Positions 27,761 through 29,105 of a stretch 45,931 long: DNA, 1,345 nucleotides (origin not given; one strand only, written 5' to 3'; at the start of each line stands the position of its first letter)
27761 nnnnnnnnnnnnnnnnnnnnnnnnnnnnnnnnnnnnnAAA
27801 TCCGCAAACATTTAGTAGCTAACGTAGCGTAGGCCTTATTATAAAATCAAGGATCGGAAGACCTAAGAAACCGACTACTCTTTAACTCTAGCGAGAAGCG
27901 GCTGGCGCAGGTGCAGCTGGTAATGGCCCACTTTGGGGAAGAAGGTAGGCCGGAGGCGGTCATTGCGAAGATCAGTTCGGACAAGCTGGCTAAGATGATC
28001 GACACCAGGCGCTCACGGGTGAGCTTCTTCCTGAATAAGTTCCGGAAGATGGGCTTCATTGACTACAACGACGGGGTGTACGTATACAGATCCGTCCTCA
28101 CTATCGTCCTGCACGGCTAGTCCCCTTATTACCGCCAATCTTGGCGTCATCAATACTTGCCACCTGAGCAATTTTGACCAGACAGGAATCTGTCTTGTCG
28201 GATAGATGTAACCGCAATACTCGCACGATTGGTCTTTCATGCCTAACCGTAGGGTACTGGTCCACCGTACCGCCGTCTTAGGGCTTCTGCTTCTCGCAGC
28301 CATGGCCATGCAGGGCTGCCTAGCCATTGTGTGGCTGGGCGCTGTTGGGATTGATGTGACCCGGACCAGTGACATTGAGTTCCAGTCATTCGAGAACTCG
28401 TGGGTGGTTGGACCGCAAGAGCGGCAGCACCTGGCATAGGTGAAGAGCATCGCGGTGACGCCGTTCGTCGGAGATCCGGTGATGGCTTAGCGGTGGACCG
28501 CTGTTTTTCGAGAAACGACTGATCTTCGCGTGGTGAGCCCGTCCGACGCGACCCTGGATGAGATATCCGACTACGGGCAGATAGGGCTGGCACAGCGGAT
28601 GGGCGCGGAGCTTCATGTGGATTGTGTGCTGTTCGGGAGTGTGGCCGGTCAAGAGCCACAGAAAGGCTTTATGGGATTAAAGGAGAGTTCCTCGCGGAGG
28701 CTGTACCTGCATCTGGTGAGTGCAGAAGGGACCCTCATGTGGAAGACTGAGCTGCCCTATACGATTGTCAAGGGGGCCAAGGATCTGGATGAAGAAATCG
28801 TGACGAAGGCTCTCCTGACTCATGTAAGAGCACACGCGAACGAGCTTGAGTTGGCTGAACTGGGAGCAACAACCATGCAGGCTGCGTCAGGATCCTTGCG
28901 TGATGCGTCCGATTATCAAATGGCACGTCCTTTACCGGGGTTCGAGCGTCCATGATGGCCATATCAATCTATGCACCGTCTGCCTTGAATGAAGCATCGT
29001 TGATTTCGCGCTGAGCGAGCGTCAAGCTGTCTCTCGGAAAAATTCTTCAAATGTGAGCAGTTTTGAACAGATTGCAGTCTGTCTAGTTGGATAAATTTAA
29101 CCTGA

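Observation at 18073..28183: The promoter element travels with a piece of the crp 3' end: a dispersed crp-tail plus promoter cassette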

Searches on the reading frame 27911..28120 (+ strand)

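Call 6: search_protein_families(library=pfam, proteins=[window:27911-28120:+], max_evalue=0.01)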
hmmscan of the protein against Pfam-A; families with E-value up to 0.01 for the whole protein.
window:27911-28120:+ (69 aa): 2 families
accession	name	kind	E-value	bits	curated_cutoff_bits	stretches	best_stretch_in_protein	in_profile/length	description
PF13545.12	HTH_Crp_2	-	4.4e-05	23.8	27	1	16-53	18-56/70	Crp-like helix-turn-helix domain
PF01325.25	Fe_dep_repress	-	0.0067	17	26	1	20-53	22-55/60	Iron dependent repressor, N-terminal DNA binding domain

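Call 51: search_protein_families(library=ncbifam, proteins=[window:27923-28120:+], max_evalue=0.001)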
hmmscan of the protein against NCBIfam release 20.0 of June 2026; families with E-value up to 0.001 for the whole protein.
window:27923-28120:+ (65 aa): 0 families

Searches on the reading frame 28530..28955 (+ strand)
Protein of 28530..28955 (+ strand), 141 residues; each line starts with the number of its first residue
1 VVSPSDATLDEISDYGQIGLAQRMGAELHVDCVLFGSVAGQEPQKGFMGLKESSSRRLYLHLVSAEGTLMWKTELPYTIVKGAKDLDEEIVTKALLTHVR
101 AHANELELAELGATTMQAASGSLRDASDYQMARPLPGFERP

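Call 6: search_protein_families(library=pfam, proteins=[window:28530-28955:+], max_evalue=0.01)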
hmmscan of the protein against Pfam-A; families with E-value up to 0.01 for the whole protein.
window:28530-28955:+ (141 aa): 0 families

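Call 24: find_encoding_contigs(protein=window:28530-28955:+, flank=10000, max_places=10)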
Protein window:28530-28955:+ (141 aa): 3 contigs read that carry it; 3 places shown.
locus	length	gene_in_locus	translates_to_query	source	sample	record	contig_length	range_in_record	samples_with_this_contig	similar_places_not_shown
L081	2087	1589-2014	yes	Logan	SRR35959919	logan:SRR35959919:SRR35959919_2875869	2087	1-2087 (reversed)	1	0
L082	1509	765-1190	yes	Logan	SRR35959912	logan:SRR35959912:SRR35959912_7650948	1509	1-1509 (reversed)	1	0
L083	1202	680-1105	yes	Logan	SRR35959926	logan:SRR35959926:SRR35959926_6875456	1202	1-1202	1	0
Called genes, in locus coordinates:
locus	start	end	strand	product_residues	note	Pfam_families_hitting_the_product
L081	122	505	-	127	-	PF13505:OMP_b-brl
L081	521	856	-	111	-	-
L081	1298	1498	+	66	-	-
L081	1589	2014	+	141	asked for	-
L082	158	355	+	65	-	-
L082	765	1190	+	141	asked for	-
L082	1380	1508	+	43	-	?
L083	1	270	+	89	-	?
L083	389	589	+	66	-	-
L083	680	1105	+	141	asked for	-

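Call 51: search_protein_families(library=ncbifam, proteins=[window:28530-28955:+], max_evalue=0.001)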
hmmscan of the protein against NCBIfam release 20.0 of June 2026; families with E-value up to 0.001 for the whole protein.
window:28530-28955:+ (141 aa): 0 families

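Call 58: find_homologous_proteins(query=window:28530-28955:+, max_evalue=0.00001)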
Query window:28530-28955:+ (141 aa): 283 proteins with E <= 0.00001 among 305 candidates; the best 120 are listed.
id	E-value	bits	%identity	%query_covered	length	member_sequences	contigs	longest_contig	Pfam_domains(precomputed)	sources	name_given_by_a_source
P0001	2.0e-79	282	94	100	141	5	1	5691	-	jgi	jgi:hypothetical protein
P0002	4.6e-75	268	91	100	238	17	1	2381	-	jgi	jgi:hypothetical protein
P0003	8.6e-73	261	89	100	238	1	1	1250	-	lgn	-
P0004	1.3e-68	247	85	100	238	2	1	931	-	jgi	jgi:hypothetical protein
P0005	3.8e-67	242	84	100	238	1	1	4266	-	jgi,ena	-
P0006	3.8e-66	239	83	100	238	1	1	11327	-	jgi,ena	-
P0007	7.3e-66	238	83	100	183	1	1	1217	-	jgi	jgi:hypothetical protein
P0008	1.2e-65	238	83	100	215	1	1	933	-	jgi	jgi:hypothetical protein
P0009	1.1e-64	234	82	100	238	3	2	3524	-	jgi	jgi:hypothetical protein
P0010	4.5e-64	232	81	100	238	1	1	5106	-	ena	-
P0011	7.4e-64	232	81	100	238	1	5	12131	-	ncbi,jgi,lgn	jgi:hypothetical protein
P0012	9.3e-64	231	82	100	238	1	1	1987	-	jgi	-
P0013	2.1e-63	230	80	100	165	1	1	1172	-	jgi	jgi:hypothetical protein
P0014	9.3e-63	228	80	100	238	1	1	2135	-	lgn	-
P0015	3.2e-62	226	78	100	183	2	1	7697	-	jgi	jgi:hypothetical protein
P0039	1.8e-57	211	74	100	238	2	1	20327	-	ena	-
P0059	1.2e-55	205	72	100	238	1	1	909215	-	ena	-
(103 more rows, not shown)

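Call 59: find_encoding_contigs(protein=P0006, flank=7000, max_places=2)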
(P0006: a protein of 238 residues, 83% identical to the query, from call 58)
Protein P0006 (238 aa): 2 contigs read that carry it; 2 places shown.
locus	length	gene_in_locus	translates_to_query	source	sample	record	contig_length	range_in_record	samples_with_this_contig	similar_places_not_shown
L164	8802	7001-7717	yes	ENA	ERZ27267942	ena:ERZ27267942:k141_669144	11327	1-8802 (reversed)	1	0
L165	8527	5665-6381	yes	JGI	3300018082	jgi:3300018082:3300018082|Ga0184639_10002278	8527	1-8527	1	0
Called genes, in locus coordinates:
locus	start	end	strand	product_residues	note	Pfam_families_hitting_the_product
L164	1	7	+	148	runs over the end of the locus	PF01864:CarS-like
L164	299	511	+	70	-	-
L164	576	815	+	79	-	-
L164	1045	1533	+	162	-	-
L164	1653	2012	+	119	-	PF00072:Response_reg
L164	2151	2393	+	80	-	-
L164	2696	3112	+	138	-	PF00076:RRM_1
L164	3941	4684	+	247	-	PF01594:AI-2E_transport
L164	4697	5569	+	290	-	-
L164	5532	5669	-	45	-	-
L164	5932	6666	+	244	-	PF00027:cNMP_binding, PF13545:HTH_Crp_2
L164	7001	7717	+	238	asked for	-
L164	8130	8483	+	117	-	-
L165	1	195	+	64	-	?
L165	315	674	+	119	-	PF00072:Response_reg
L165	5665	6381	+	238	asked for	-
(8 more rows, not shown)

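Call 60: find_encoding_contigs(protein=P0011, flank=7000, max_places=2)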
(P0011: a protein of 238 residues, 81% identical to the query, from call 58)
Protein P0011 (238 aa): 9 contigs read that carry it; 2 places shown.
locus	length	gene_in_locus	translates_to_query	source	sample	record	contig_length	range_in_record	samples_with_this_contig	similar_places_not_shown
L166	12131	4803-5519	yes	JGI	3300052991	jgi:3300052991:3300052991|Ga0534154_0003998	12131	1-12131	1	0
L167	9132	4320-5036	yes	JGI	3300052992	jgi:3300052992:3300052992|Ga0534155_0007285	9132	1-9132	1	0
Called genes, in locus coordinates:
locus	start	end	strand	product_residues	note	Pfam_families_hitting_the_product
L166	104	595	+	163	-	-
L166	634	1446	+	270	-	PF00072:Response_reg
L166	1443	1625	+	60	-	-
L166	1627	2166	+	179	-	PF00076:RRM_1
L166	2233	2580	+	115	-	-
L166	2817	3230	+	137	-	PF13936:HTH_38 (weak)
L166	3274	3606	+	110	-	-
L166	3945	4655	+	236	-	PF00027:cNMP_binding, PF13545:HTH_Crp_2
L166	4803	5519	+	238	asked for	-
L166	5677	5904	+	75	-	-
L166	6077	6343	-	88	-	PF00550:PP-binding (weak)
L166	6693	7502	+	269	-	PF00027:cNMP_binding, PF13545:HTH_Crp_2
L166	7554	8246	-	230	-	PF00072:Response_reg, PF08281:Sigma70_r4_2 (weak), PF00196:GerE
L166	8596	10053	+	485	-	PF00154:RecA_N (faint), PF03796:DnaB_C (faint), PF06745:ATPase, PF08423:Rad51 (faint), PF13191:AAA_16 (faint), PF23442:DUF7125 (weak), PF06745:ATPase, PF13481:AAA_25 (weak), +3 more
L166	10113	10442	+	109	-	PF07689:KaiB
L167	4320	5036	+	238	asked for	-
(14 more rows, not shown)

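Call 61: find_encoding_contigs(protein=P0039, flank=7000, max_places=2)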
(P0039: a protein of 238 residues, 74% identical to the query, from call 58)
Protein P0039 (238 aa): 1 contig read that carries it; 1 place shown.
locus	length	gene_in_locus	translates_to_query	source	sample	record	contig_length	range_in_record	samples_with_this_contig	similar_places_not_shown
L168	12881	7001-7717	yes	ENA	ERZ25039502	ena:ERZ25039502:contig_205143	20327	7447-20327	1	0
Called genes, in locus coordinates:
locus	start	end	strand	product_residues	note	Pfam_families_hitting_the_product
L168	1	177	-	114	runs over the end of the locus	PF01329:Pterin_4a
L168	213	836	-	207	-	-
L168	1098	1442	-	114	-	PF01329:Pterin_4a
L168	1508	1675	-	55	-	PF07043:DUF1328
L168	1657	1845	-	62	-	-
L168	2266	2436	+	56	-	-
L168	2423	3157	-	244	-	PF00970:FAD_binding_6, PF00175:NAD_binding_1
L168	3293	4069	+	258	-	-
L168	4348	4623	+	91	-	-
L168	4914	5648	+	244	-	PF00027:cNMP_binding, PF13545:HTH_Crp_2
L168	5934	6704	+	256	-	PF05494:MlaC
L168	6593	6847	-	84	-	-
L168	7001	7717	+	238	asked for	-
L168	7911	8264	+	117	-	-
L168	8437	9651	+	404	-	PF21168:FkbO_Hyg5-like_N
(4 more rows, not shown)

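Call 62: find_encoding_contigs(protein=P0059, flank=7000, max_places=2)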
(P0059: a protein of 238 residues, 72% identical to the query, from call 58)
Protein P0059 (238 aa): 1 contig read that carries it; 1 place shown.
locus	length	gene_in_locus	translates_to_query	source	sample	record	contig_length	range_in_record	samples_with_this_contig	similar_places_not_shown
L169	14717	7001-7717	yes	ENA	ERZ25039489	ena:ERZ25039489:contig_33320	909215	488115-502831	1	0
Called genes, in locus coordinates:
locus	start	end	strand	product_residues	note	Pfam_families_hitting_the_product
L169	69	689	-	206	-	-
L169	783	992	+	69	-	-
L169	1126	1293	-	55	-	PF07043:DUF1328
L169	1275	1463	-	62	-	-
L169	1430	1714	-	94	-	-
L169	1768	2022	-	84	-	-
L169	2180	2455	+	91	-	-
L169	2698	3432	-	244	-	PF00970:FAD_binding_6, PF00175:NAD_binding_1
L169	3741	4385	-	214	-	PF00717:Peptidase_S24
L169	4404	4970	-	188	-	-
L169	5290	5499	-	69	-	-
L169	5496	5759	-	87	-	-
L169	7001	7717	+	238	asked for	-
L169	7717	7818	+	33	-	-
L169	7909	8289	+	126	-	-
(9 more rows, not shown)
